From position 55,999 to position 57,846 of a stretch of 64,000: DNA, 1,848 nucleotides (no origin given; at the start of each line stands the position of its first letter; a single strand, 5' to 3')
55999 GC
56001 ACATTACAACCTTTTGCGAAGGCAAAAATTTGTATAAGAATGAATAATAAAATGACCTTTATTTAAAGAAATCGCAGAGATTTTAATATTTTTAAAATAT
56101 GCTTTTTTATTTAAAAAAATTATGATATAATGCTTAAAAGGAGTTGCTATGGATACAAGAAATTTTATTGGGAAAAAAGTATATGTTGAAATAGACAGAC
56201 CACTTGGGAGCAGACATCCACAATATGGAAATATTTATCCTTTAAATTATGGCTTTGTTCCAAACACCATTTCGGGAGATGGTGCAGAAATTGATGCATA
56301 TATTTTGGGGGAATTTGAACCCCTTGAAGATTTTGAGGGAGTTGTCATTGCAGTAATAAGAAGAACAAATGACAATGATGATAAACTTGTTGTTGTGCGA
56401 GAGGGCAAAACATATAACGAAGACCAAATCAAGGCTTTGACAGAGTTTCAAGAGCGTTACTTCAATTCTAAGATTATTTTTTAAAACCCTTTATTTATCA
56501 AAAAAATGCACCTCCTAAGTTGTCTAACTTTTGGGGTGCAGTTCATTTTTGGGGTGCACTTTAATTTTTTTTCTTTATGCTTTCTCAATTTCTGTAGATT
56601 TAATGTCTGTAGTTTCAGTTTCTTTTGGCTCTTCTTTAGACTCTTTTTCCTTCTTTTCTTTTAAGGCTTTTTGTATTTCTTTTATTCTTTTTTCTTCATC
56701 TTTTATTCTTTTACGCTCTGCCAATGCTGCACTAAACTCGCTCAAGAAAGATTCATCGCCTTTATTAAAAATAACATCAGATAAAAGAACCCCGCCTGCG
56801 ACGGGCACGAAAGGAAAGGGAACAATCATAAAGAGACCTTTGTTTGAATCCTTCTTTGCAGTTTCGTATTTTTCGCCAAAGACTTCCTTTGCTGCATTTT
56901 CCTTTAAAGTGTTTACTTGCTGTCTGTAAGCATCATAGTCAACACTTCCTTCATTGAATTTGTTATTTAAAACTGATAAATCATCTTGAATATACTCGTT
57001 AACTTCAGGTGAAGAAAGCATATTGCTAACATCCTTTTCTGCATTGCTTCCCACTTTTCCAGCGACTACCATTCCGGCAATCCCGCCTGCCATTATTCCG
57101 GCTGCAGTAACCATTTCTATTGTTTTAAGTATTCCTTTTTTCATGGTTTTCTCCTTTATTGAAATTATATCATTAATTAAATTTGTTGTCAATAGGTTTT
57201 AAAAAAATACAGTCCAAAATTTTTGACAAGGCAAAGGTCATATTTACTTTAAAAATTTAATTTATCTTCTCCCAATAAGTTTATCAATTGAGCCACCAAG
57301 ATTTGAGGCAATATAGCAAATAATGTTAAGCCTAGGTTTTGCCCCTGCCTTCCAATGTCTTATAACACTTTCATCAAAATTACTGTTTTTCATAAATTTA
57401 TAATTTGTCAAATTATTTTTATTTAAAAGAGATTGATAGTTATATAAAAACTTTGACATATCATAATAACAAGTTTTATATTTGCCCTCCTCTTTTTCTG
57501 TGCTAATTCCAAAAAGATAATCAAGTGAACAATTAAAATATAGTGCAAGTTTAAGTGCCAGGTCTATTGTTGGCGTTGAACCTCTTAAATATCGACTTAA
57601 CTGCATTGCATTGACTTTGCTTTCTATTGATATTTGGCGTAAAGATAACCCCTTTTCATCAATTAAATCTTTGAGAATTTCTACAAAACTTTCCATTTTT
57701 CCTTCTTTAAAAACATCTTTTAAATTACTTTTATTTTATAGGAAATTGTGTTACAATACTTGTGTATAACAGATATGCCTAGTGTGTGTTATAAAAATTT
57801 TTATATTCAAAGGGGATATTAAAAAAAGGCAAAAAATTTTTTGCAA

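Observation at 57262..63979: Candidate undescribed system: XRE / beta-CASP nuclease / WYL regulator / unknowns / split FtsK-like proteins / Nudix cluster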

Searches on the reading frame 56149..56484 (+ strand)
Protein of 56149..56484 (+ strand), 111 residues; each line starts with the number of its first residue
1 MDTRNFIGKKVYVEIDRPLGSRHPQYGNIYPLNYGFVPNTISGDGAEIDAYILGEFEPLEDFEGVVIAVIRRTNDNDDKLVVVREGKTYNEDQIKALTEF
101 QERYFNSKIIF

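Call 5: search_protein_families(library=pfam, proteins=[window:56149-56484:+], max_evalue=0.1)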
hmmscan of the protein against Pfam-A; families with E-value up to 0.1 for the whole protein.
window:56149-56484:+ (111 aa): 2 families
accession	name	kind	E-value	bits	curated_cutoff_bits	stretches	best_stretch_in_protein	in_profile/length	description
PF00719.24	Pyrophosphatase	-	4.7e-10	39.9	23.5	1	27-104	31-111/153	Inorganic pyrophosphatase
PF13684.11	FakA-like_C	-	0.067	13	23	1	61-106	150-195/216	Fatty acid kinase subunit A-like, C-terminal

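Call 6: search_protein_families(library=padloc, proteins=[window:56149-56484:+], max_evalue=0.1)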
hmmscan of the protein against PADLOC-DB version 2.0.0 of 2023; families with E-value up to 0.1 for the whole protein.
window:56149-56484:+ (111 aa): 0 families

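Call 8: search_protein_families(library=phrogs, proteins=[window:56149-56484:+], max_evalue=0.01)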
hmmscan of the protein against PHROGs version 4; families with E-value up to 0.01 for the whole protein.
window:56149-56484:+ (111 aa): 0 families

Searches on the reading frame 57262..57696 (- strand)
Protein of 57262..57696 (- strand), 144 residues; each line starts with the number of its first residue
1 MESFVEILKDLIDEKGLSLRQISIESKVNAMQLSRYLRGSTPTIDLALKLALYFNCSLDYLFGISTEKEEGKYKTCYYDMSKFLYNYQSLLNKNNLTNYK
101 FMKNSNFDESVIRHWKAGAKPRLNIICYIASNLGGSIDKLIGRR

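Call 5: search_protein_families(library=pfam, proteins=[window:57262-57696:-], max_evalue=0.1)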
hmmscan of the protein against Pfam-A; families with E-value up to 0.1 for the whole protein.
window:57262-57696:- (144 aa): 5 families
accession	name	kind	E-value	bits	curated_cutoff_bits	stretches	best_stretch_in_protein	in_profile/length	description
PF01381.28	HTH_3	-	1.2e-10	41.7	23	1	8-61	1-55/55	Helix-turn-helix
PF13443.12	HTH_26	-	1e-05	26.1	22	1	8-62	2-58/63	Cro/C1-type HTH DNA-binding domain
PF12844.13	HTH_19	-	1.2e-05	25.5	30.2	1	8-62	4-59/64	Helix-turn-helix domain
PF07022.19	Phage_CI_repr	-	0.053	14.3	22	1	35-62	32-58/65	Bacteriophage CI repressor helix-turn-helix domain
PF01881.21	Cas_Cas6_C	-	0.055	14.7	23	0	65-110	23-66/125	CRISPR associated protein Cas6, C-terminal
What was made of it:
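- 57262..57696 (-): XRE-family HTH regulator (144 aa), divergent from the MBL gene. A local neighbour, not part of the conserved cassette. HTH_3 1.2e-10 (call 5).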

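Call 6: search_protein_families(library=padloc, proteins=[window:57262-57696:-], max_evalue=0.1)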
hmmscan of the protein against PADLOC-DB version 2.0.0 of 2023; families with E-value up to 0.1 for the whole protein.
window:57262-57696:- (144 aa): 0 families

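Call 8: search_protein_families(library=phrogs, proteins=[window:57262-57696:-], max_evalue=0.01)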
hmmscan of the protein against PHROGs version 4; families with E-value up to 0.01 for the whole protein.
window:57262-57696:- (144 aa): 12 families
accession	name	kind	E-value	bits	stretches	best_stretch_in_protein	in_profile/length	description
phrog_8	-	transcription regulation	1.9e-19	71.3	1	1-142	74-217/346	transcriptional regulator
phrog_3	-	transcription regulation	2.1e-10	42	1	1-77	86-167/430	transcriptional repressor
phrog_4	-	transcription regulation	1.3e-08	35.2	1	2-74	135-204/400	transcriptional repressor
phrog_2967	-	transcription regulation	9.7e-06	26.3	1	1-69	8-77/225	transcriptional regulator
phrog_2439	-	transcription regulation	0.00019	21.4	1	6-66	10-71/367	transcriptional regulator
phrog_3037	-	transcription regulation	0.0004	21.3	0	2-74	16-87/189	transcriptional repressor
phrog_1124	-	transcription regulation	0.00055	20.5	0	8-57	9-62/177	transcriptional regulator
phrog_18248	-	transcription regulation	0.00058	20.1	0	3-61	2-59/264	transcriptional regulator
phrog_4779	-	transcription regulation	0.00066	21.1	0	6-43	5-42/98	transcriptional regulator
phrog_7396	-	unknown function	0.0025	18.5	1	41-71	57-87/227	-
phrog_34939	-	unknown function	0.0055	17.3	0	8-70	14-78/280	-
phrog_1373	-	transcription regulation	0.0059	17.6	1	4-75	64-136/166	transcriptional regulator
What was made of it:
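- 57262..57696 (-): PHROG transcriptional regulator 1.9e-19 (call 8).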

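Call 83: search_protein_families(library=ncbifam, proteins=[window:57262-57696:-], max_evalue=0.01)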
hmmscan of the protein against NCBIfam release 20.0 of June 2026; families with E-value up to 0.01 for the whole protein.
window:57262-57696:- (144 aa): 1 family
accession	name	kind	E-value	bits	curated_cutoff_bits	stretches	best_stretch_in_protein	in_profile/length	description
NF041951.1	phage_RstR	subfamily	7.1e-12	45.6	80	1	3-70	2-70/108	RstR family transcriptional repressor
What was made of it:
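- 57262..57696 (-): Best NCBIfam hit is the RstR family, below cutoff (call 83).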
